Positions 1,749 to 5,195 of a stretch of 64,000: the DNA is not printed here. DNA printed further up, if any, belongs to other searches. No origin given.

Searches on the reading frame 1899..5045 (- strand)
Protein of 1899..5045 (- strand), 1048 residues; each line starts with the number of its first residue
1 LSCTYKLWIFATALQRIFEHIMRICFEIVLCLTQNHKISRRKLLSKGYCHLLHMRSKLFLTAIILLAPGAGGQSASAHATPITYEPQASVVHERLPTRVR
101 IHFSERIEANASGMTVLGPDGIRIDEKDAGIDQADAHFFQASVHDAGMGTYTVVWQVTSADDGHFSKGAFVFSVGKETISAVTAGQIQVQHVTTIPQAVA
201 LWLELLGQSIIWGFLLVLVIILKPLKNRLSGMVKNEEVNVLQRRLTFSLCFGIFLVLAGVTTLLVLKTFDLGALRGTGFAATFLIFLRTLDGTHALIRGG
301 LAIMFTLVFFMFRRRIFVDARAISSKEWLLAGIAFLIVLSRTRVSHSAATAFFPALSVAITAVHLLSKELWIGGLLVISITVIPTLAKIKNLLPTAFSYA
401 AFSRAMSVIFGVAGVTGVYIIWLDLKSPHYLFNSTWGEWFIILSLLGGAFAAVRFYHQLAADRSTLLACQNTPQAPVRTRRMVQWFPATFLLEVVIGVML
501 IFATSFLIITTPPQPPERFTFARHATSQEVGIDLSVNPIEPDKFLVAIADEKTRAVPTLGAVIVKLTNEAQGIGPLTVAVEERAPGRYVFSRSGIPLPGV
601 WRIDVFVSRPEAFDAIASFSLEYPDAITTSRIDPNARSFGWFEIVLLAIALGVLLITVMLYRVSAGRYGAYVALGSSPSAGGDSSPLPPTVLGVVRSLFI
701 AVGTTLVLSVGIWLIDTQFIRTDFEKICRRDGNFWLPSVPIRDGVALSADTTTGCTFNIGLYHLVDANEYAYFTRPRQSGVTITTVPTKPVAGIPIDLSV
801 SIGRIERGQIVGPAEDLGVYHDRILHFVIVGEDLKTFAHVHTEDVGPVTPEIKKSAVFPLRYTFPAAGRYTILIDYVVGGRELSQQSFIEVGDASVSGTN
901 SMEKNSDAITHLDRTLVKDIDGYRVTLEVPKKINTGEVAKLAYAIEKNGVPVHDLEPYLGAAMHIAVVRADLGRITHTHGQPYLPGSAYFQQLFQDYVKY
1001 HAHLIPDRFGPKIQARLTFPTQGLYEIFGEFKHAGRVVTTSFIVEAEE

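Call 63: search_protein_families(library=pfam, proteins=[window:1899-5045:-], max_evalue=0.00001)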
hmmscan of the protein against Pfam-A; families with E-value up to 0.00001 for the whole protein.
window:1899-5045:- (1048 aa): 1 family
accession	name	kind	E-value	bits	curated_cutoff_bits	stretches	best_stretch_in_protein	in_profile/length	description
PF04234.18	CopC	-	1.4e-14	55.3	23.3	1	78-174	1-92/92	CopC domain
